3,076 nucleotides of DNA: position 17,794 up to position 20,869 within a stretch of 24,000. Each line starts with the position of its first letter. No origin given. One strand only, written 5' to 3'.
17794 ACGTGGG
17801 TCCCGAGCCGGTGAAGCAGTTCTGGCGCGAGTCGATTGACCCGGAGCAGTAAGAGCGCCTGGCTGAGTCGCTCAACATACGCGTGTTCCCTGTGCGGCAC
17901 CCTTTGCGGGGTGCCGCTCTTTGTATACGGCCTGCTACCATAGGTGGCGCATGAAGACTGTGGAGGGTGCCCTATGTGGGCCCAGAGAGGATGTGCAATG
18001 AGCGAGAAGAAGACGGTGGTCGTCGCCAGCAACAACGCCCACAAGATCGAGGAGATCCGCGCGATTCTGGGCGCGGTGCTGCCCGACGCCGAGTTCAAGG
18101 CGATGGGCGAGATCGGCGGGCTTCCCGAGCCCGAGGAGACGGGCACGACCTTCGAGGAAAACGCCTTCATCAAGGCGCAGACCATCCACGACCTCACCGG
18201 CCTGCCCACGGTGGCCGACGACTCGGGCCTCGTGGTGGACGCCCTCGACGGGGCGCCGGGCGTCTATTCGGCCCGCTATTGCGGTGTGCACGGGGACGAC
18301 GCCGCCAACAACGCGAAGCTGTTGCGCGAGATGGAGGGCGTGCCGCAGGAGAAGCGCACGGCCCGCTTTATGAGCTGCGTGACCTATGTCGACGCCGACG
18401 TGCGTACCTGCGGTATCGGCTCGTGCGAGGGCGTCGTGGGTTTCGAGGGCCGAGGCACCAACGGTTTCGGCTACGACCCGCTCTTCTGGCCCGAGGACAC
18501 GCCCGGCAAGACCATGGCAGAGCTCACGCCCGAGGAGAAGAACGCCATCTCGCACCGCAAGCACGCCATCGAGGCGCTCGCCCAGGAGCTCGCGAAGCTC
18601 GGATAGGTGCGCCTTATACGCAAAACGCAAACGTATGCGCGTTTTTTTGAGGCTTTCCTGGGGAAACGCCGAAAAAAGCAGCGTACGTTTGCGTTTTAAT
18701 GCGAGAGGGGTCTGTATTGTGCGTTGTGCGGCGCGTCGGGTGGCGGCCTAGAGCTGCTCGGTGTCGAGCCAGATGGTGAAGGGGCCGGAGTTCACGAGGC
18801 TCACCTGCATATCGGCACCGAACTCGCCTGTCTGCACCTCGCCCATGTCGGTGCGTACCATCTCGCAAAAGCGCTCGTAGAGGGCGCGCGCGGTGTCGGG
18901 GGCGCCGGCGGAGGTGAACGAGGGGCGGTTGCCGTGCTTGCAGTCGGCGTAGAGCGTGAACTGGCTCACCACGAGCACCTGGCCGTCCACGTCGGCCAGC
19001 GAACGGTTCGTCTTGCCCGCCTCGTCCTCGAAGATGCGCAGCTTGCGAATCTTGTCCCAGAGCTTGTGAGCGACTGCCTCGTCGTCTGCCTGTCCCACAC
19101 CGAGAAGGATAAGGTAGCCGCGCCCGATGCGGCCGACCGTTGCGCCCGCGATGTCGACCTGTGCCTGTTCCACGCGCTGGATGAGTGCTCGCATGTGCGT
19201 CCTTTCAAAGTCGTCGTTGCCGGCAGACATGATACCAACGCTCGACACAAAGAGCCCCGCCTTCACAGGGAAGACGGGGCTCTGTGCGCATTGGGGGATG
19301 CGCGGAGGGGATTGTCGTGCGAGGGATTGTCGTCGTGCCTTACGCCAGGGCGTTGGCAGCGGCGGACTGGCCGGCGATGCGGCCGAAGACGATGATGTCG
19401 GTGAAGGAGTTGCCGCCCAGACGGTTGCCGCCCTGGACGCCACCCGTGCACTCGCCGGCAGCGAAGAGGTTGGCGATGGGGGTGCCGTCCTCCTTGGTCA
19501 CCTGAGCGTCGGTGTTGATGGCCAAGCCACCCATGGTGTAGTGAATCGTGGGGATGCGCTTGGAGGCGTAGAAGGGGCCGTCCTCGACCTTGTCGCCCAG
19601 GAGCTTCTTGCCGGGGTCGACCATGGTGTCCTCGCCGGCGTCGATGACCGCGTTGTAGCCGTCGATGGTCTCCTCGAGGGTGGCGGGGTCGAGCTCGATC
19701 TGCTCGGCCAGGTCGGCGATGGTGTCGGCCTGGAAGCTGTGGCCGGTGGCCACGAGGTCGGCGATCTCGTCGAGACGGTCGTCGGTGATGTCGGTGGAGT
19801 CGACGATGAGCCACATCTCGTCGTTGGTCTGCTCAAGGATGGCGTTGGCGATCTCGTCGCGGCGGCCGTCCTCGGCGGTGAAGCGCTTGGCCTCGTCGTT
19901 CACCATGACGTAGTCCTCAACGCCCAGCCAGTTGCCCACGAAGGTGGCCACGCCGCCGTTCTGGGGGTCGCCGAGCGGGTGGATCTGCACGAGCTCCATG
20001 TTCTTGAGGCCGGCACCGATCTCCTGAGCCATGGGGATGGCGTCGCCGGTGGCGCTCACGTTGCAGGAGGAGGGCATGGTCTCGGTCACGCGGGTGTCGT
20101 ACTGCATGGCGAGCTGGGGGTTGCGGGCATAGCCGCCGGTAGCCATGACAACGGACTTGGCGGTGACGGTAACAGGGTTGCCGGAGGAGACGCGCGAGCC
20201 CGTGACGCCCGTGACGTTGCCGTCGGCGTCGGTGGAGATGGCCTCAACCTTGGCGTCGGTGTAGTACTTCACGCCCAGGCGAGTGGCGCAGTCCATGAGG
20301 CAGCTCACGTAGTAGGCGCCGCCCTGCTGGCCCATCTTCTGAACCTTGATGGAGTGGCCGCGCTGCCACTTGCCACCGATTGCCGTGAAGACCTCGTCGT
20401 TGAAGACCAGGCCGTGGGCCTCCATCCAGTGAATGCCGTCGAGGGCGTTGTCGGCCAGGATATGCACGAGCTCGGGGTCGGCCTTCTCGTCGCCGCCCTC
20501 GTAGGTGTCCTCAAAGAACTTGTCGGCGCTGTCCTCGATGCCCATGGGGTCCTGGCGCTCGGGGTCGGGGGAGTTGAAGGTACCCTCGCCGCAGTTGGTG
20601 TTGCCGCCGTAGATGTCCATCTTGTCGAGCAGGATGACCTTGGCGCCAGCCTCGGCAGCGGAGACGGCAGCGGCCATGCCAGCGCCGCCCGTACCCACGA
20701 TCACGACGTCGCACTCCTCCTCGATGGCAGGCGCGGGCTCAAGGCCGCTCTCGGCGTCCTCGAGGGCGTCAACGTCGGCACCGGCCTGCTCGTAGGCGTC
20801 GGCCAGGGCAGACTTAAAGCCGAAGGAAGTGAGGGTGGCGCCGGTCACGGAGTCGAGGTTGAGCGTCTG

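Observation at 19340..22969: Module 2: membrane LuxR paralogue, terminator, then a Tat-exported FMN-bind + FAD reductase with a covalent-flavinylation motif and an intact catalytic tetrad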

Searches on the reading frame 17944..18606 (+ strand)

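Call 5: search_protein_families(library=pfam, proteins=[window:17944-18606:+], max_evalue=0.01)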
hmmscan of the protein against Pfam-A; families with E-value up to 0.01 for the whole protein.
window:17944-18606:+ (220 aa): 1 family
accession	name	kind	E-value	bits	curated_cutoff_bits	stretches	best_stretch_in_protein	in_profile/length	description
PF01725.21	Ham1p_like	-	3.6e-65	219.8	22.5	1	25-214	1-185/186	Ham1 family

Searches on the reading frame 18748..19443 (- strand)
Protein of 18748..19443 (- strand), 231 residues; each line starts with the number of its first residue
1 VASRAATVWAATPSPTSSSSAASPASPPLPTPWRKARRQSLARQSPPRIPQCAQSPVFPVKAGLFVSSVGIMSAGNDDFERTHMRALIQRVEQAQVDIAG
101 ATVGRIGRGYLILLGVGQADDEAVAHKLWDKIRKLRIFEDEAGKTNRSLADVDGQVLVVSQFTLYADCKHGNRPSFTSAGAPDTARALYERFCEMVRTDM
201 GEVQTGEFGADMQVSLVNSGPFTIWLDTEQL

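Call 5: search_protein_families(library=pfam, proteins=[window:18748-19443:-], max_evalue=0.01)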
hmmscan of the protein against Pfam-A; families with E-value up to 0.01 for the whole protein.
window:18748-19443:- (231 aa): 1 family
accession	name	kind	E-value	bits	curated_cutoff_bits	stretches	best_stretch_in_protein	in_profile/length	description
PF02580.21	Tyr_Deacylase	-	6.5e-58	195.6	25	1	85-227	1-144/144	D-Tyr-tRNA(Tyr) deacylase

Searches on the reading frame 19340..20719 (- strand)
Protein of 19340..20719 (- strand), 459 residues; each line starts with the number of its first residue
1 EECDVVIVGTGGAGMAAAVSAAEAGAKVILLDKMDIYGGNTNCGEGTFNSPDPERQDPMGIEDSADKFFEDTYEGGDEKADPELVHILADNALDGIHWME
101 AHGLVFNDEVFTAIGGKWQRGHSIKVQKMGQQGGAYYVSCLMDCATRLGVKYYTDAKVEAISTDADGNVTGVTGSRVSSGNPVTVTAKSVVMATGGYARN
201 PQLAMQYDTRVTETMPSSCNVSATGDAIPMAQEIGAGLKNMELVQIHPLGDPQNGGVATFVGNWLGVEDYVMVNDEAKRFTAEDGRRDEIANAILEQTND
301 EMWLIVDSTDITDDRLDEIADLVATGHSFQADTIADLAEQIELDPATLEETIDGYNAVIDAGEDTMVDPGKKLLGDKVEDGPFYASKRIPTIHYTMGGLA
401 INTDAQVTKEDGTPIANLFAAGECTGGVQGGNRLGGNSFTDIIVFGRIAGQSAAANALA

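Call 23: search_solved_structures(query=window:19340-20719:-, max_evalue=1e-60, show_alignments=5)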
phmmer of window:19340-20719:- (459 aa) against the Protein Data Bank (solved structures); distinct sequences matched with E-value up to 1e-60: 18.
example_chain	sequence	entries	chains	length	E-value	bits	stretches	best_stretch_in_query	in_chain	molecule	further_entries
1d4c_A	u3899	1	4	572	5.6e-82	279.2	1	2-455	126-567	FLAVOCYTOCHROME C FUMARATE REDUCTASE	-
1d4d_A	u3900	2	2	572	5.3e-81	276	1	2-455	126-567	FLAVOCYTOCHROME C FUMARATE REDUCTASE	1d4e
1qo8_A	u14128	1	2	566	5.8e-76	259.4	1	3-458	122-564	FLAVOCYTOCHROME C3 FUMARATE REDUCTASE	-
6t85_A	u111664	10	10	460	1.9e-74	254.4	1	4-455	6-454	Urocanate reductase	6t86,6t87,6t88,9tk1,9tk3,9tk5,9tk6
1ksu_A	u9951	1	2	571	4.5e-72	246.6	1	3-455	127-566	flavocytochrome c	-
1p2e_A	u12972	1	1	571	2.2e-71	244.3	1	3-455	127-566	flavocytochrome c3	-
1p2h_A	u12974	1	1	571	2.2e-71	244.3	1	3-455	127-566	flavocytochrome c3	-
1qjd_A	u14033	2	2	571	2.2e-71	244.3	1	3-455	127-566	FLAVOCYTOCHROME C3 | Fumarate reductase flavoprotein subunit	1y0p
2b7r_A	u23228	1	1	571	2.3e-71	244.2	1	3-455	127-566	Fumarate reductase flavoprotein subunit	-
2b7s_A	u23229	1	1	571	2.3e-71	244.2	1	3-455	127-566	Fumarate reductase flavoprotein subunit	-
1q9i_A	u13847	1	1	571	6.1e-71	242.9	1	3-455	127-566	flavocytochrome c3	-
1jry_A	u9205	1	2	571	6.2e-71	242.8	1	3-455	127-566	FLAVOCYTOCHROME C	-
1kss_A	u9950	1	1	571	9.9e-71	242.2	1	3-455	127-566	flavocytochrome c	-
1jrx_A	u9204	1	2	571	2e-70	241.2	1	3-455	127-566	FLAVOCYTOCHROME C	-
1jrz_A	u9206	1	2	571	2.2e-70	241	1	3-455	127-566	FLAVOCYTOCHROME C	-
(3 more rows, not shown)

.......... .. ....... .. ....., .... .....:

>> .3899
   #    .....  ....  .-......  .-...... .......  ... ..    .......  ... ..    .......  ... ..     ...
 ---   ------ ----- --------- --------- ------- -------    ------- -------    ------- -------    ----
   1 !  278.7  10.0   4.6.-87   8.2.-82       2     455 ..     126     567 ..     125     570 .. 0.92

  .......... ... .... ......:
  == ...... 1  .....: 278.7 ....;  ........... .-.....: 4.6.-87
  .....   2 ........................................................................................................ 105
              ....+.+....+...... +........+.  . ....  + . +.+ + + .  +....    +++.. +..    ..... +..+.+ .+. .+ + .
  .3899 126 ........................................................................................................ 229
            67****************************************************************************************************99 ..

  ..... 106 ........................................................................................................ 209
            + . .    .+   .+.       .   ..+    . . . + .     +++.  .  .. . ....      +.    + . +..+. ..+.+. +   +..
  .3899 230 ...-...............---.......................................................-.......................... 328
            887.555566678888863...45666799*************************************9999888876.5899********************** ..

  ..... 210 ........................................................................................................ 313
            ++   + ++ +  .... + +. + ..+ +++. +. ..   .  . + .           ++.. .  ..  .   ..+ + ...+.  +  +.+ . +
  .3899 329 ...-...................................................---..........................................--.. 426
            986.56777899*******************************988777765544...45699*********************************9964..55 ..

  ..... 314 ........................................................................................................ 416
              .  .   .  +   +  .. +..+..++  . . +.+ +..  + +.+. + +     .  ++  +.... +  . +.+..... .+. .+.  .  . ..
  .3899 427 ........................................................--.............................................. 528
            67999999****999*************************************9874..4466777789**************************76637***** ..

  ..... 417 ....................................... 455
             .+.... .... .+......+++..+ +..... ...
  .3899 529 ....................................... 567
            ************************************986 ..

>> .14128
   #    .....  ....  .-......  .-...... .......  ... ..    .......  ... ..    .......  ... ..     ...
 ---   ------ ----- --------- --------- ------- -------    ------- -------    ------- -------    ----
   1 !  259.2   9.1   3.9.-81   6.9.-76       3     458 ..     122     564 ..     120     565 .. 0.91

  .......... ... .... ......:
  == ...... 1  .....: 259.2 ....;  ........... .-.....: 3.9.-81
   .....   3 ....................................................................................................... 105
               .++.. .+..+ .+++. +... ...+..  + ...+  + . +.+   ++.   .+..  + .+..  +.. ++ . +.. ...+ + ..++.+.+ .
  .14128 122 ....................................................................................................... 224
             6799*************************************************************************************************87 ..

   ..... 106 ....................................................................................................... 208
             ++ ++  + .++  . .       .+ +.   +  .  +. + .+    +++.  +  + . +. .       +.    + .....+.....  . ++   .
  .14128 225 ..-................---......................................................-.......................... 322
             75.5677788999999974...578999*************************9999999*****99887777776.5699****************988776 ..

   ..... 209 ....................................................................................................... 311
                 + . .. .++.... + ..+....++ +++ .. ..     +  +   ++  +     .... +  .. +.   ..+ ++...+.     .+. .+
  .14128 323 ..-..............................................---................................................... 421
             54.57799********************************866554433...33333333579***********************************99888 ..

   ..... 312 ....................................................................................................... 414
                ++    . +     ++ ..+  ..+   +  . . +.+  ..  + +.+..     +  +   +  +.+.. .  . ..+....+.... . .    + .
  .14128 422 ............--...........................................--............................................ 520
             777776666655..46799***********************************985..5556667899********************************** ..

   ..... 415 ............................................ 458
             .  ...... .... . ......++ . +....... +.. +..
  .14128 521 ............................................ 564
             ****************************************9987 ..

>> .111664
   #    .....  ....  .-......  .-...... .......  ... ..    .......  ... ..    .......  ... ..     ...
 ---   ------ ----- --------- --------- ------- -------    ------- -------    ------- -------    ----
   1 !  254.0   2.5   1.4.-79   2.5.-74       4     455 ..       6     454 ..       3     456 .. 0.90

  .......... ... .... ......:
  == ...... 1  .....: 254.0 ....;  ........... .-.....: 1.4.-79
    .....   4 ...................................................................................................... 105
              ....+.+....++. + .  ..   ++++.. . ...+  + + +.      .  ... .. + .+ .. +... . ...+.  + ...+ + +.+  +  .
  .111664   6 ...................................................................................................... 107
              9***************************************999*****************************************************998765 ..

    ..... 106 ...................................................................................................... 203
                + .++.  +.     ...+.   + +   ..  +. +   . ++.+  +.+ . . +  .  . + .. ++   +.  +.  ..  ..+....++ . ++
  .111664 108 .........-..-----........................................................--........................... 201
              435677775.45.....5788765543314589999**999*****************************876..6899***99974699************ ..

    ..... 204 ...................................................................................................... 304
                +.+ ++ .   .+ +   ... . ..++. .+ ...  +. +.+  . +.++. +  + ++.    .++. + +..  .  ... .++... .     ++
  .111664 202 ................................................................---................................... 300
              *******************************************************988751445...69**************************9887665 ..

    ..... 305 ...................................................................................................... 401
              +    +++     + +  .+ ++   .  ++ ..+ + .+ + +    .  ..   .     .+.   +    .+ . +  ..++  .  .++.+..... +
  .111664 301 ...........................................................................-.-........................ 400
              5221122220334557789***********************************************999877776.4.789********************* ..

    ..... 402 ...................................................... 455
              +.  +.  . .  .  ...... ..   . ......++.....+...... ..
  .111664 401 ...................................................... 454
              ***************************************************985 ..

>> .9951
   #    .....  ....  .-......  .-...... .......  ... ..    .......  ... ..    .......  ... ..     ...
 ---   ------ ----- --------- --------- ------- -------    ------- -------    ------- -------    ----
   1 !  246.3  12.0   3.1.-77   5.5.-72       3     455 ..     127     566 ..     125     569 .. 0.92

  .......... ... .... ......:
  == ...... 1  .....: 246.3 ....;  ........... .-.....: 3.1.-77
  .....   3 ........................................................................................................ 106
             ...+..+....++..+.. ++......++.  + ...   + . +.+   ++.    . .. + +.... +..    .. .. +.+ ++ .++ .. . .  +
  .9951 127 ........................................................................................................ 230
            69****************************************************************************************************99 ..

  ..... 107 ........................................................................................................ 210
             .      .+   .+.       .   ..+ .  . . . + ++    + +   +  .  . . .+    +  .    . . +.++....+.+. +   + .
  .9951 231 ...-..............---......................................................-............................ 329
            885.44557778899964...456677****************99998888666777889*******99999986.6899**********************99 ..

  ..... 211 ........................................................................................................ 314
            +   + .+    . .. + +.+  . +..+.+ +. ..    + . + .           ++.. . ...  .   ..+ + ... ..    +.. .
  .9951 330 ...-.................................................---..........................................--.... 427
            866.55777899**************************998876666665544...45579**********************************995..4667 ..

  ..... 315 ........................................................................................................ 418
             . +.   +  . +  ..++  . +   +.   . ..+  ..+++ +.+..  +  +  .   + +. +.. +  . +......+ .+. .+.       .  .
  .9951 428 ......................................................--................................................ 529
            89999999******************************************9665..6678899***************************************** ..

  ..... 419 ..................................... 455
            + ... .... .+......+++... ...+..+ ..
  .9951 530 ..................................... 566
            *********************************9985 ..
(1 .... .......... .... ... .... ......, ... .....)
